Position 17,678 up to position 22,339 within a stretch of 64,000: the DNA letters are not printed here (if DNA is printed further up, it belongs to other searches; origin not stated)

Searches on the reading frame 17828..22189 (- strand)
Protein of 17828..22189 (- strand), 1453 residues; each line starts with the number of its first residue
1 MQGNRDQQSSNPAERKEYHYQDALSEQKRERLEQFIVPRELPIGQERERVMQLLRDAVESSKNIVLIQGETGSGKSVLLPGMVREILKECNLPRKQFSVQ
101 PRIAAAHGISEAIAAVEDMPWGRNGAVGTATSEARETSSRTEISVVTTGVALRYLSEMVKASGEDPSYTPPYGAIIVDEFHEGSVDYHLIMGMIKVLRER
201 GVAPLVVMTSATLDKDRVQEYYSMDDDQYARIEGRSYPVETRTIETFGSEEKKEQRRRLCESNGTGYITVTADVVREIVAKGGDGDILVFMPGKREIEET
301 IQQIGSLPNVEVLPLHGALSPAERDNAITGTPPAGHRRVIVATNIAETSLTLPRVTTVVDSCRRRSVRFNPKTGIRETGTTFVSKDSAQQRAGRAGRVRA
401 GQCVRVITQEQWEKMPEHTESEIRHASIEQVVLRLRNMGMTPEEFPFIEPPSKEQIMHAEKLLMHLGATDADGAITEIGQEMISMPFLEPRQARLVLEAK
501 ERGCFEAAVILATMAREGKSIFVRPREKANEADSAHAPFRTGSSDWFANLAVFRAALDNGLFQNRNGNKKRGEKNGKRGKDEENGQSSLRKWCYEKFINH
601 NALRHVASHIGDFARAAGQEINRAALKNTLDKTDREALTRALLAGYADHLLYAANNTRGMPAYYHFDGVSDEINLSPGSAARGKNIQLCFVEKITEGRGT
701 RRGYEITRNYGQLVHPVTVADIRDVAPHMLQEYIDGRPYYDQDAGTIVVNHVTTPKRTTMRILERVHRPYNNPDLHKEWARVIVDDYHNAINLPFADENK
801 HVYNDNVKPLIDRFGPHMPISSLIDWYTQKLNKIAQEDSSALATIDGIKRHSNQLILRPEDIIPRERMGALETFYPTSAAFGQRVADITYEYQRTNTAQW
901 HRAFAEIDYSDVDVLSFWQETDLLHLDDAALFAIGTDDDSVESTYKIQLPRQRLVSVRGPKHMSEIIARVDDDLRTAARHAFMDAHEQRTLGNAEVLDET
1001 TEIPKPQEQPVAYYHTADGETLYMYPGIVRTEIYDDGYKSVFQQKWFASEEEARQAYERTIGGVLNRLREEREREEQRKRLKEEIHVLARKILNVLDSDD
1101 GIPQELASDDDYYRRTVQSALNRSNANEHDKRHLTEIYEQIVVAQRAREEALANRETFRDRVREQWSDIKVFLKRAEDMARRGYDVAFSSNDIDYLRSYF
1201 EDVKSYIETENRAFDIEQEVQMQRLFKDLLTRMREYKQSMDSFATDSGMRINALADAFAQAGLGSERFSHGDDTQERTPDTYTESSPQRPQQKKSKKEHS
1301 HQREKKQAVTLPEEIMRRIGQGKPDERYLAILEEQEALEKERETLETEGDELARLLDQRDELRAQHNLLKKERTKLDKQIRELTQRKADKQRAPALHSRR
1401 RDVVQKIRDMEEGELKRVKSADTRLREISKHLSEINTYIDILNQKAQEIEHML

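Call 75: search_protein_families(library=pfam, proteins=[window:17828-22189:-], max_evalue=0.00001)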
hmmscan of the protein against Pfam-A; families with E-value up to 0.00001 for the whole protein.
window:17828-22189:- (1453 aa): 2 families
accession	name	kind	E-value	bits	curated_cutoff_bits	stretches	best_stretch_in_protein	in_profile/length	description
PF00271.37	Helicase_C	-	1.3e-16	61.2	23.5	1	274-398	5-109/110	Helicase conserved C-terminal domain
PF00270.35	DEAD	-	1.8e-07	31.5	26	1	62-218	14-164/167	DEAD/DEAH box helicase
